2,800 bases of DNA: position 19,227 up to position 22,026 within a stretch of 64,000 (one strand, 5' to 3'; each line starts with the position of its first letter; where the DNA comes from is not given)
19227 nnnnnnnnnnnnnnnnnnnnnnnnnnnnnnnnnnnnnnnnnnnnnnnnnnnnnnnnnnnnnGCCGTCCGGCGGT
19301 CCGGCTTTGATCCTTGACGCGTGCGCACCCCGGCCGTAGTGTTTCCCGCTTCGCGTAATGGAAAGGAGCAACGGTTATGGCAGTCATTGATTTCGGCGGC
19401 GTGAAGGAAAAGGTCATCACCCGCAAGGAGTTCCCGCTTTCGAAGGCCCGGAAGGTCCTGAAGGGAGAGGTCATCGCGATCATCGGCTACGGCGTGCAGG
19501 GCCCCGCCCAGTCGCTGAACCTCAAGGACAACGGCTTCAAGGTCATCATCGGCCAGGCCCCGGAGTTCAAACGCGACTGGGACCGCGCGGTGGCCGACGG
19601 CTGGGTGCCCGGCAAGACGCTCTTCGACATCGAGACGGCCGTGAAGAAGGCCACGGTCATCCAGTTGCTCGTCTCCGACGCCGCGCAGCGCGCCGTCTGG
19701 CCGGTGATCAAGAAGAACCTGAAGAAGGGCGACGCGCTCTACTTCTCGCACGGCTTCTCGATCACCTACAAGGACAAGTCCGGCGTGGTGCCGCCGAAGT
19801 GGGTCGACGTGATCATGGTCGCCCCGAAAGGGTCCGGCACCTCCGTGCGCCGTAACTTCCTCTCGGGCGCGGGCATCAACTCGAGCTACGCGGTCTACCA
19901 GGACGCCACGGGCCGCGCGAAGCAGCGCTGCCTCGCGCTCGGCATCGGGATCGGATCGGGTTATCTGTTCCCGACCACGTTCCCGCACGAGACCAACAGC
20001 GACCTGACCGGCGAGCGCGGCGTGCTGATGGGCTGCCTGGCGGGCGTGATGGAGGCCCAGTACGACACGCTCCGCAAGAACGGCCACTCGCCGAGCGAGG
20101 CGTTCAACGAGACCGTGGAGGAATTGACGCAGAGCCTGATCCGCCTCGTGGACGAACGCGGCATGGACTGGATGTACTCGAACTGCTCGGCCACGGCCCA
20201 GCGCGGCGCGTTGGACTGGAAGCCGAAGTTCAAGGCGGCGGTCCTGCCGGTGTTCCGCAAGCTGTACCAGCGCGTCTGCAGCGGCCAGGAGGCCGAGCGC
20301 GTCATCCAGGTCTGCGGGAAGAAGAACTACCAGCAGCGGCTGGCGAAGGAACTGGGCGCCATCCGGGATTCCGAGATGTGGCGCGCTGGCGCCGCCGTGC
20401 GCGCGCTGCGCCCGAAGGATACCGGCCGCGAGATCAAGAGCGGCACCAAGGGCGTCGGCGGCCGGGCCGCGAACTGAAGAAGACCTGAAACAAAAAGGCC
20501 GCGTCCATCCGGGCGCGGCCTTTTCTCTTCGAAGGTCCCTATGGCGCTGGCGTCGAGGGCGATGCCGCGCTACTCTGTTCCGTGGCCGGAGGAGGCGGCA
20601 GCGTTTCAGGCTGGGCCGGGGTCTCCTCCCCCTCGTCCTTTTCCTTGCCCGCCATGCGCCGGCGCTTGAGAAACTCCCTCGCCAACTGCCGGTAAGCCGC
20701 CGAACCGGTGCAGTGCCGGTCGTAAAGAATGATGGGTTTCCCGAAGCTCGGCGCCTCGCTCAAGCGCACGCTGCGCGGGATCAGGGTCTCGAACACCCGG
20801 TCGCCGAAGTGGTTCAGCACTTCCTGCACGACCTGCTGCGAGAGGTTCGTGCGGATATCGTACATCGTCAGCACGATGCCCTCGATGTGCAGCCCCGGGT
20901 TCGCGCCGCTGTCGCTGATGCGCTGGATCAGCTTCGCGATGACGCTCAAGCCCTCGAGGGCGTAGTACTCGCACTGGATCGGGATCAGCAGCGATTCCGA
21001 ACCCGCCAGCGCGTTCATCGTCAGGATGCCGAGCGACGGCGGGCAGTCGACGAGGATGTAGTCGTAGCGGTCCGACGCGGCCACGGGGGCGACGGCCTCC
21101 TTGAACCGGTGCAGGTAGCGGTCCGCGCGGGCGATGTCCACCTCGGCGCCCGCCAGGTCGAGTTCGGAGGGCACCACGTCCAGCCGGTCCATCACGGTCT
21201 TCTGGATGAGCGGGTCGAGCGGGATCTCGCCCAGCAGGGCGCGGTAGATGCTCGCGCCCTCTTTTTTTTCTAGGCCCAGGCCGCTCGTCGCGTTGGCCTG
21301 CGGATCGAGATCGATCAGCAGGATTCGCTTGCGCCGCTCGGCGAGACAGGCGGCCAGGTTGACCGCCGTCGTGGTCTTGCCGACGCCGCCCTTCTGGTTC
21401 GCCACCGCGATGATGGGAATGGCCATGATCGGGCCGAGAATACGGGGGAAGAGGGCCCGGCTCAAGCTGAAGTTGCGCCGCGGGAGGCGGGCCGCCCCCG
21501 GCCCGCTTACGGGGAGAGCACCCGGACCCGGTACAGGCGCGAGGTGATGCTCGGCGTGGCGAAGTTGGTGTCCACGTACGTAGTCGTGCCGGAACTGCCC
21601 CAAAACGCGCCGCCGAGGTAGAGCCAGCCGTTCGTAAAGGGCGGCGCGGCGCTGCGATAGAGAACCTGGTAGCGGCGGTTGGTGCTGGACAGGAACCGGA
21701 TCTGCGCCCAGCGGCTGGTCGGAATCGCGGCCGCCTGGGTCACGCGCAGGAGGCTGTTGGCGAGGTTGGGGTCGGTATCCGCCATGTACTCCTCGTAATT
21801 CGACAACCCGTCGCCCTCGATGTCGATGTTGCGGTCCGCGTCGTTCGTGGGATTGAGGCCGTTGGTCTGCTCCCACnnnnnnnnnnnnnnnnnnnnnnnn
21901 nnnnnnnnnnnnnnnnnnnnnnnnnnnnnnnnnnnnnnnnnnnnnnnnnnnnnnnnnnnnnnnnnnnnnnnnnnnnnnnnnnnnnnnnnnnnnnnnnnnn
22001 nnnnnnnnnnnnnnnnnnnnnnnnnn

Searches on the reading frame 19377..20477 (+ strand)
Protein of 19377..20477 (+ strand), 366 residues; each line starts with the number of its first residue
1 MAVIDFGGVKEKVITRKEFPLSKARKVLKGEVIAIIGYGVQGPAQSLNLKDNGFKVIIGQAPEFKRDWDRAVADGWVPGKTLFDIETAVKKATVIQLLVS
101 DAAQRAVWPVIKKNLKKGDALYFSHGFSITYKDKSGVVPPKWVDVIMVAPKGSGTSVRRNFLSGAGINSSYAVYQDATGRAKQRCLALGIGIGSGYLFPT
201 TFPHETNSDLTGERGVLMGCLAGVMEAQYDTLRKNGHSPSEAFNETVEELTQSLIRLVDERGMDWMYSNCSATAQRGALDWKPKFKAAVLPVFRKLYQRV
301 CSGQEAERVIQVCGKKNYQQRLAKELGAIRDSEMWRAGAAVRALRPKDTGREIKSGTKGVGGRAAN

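Call 27: search_protein_families(library=pfam, proteins=[window:19377-20477:+], max_evalue=0.00001)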
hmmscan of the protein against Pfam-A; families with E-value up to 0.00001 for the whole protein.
window:19377-20477:+ (366 aa): 2 families
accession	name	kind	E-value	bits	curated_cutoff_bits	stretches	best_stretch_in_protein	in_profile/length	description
PF07991.19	KARI_N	-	9.4e-46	155.8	20.6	1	27-194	1-161/165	Acetohydroxy acid isomeroreductase, NADPH-binding domain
PF01450.25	KARI_C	-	2.1e-40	138.8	29.1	1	202-346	1-143/144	Ketol-acid reductoisomerase, C-terminal domain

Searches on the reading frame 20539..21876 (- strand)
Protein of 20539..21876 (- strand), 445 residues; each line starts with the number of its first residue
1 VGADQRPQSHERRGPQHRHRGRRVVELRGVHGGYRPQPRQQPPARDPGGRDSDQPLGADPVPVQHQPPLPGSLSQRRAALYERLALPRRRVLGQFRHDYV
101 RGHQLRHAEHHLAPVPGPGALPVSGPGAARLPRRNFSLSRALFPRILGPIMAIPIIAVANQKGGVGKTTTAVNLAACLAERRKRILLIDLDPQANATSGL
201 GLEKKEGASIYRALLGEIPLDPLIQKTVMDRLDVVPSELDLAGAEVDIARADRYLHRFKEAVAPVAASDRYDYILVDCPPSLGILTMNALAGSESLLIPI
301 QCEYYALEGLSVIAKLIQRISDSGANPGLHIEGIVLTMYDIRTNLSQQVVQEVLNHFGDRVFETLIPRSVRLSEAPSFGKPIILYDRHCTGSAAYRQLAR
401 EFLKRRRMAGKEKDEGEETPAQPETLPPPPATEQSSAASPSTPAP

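Call 27: search_protein_families(library=pfam, proteins=[window:20539-21876:-], max_evalue=0.00001)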
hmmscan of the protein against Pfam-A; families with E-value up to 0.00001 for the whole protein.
window:20539-21876:- (445 aa): 7 families
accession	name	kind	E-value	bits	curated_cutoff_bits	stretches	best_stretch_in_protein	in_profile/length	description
PF13614.12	AAA_31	-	1.9e-58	197.8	27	1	155-330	3-176/177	AAA domain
PF01656.29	CbiA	-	5.4e-29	101.1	25.4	1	156-382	1-125/125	CobQ/CobB/MinD/ParA nucleotide binding domain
PF00142.24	Fer4_NifH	-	2.2e-11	44.2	25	1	161-405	7-247/271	4Fe-4S iron sulfur cluster binding proteins, NifH/frxC family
PF09140.17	MipZ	-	9.6e-10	38.6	20.7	1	155-194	2-41/262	ATPase MipZ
PF10609.15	ParA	-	1.2e-09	38.4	27.1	1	155-283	5-124/246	NUBPL iron-transfer P-loop NTPase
PF06564.18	CBP_BcsQ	-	5.3e-08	33.1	21.3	1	155-400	3-231/234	Cellulose biosynthesis protein BcsQ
PF02374.21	ArsA_ATPase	-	6e-07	29.4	24.3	1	162-196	9-43/305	Anion-transporting ATPase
